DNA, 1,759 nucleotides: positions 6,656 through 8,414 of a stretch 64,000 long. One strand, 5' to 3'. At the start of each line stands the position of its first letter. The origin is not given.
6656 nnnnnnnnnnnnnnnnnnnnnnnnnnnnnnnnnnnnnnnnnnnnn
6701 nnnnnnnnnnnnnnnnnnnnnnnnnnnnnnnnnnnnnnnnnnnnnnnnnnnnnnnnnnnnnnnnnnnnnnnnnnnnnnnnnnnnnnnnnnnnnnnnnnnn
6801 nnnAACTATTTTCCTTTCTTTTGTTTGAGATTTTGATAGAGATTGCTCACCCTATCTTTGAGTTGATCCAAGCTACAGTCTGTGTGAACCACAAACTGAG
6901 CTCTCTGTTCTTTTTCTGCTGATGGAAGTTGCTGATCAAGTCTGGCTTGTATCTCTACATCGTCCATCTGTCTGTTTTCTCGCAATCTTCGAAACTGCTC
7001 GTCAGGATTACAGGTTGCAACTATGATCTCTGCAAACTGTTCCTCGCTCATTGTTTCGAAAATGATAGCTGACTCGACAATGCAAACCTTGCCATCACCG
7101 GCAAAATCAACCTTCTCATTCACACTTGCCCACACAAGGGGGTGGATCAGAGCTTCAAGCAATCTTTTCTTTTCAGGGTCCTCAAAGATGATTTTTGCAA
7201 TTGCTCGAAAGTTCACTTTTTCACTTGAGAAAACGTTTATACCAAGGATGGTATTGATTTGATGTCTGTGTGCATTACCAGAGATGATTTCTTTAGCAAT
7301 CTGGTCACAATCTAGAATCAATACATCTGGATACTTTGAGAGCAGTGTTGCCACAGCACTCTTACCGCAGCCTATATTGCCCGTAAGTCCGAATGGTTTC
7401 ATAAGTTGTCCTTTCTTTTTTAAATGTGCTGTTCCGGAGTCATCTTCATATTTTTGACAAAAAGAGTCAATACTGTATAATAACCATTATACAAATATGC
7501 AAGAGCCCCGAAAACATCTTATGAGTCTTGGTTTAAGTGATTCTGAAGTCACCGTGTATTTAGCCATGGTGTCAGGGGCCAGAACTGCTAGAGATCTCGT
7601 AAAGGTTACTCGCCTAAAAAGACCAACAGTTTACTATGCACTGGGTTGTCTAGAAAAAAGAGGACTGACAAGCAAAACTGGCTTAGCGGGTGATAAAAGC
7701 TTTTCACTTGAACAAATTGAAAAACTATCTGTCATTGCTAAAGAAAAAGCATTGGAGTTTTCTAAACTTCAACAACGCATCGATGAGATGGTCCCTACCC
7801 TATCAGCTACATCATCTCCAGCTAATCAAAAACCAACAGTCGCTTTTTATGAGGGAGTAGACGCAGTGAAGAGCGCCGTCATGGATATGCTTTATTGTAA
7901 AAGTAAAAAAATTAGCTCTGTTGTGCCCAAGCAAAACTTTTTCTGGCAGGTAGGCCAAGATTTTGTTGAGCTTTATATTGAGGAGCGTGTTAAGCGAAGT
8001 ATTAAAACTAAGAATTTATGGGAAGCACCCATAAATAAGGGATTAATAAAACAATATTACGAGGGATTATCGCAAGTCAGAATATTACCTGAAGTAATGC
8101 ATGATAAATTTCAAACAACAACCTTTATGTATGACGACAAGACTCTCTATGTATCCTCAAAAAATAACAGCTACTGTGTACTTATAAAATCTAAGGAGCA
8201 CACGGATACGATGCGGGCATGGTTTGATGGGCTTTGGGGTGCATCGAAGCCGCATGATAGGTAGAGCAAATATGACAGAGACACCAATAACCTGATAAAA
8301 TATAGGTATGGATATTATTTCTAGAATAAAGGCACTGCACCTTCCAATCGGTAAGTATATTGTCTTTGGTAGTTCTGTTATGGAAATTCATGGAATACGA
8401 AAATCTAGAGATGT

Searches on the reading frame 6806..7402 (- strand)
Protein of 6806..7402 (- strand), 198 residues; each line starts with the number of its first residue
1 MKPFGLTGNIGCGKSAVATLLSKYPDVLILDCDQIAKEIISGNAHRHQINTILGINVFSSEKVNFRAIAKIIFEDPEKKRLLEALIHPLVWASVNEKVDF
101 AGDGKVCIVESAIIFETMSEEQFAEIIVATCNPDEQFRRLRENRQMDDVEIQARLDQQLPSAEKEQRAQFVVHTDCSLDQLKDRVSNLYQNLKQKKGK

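Call 3: search_protein_families(library=pfam, proteins=[window:6806-7402:-], max_evalue=0.1)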
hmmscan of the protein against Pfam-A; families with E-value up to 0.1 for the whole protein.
window:6806-7402:- (198 aa): 6 families
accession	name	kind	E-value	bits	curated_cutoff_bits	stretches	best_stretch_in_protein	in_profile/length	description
PF01121.26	CoaE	-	1.3e-33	116.6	27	1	5-178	4-178/180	Dephospho-CoA kinase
PF13238.12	AAA_18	-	1.1e-05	26.3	29.4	1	6-147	3-115/128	AAA domain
PF14532.12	Sigma54_activ_2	-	0.014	16.1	25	0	3-38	23-60/138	Sigma-54 interaction domain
PF01583.26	APS_kinase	-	0.014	15.9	21.1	1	6-71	7-66/152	Adenylylsulphate kinase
PF01712.25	dNK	-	0.019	15.1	27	0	7-27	4-24/203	Deoxynucleoside kinase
PF01202.28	SKI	-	0.058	14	22.1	0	11-38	2-29/159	Shikimate kinase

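Call 4: search_protein_families(library=ncbifam, proteins=[window:6806-7402:-], max_evalue=0.1)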
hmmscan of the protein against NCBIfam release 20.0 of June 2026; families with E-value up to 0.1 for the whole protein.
window:6806-7402:- (198 aa): 4 families
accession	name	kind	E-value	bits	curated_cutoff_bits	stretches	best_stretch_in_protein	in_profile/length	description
TIGR00152.1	TIGR00152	equivalog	1.5e-29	103.2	65.55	1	5-185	3-186/188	dephospho-CoA kinase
NF002879.0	PRK03333.1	equivalog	6.2e-27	94.6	215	1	4-190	4-191/395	dephospho-CoA kinase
NF006226.0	PRK08356.1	equivalog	0.0072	16.1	189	0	113-192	119-193/195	hypothetical protein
NF005255.0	PRK06762.2-2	equivalog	0.065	13.2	140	0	6-69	8-75/163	hypothetical protein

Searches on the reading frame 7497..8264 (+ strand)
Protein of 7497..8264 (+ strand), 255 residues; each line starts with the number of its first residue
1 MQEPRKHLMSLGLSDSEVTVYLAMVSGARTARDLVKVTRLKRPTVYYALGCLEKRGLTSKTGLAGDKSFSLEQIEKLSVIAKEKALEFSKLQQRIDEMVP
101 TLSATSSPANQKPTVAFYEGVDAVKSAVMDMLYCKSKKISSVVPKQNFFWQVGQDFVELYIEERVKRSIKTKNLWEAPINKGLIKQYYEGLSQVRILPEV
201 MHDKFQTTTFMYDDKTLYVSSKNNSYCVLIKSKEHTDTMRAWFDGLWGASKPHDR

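Call 3: search_protein_families(library=pfam, proteins=[window:7497-8264:+], max_evalue=0.1)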
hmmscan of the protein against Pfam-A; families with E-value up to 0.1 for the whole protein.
window:7497-8264:+ (255 aa): 4 families
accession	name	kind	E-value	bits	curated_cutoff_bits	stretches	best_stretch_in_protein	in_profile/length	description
PF01978.25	TrmB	-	4.7e-09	36.4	25.6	1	8-58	1-52/68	Sugar-specific transcriptional regulator TrmB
PF12802.13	MarR_2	-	0.015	15.9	27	1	21-65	11-57/61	MarR family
PF01022.26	HTH_5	-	0.059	13.7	22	0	27-57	14-44/47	Bacterial regulatory protein, arsR family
PF25213.1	HVO_A0261_N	-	0.072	13.4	35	0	10-61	6-57/86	HVO_A0261 N-terminal domain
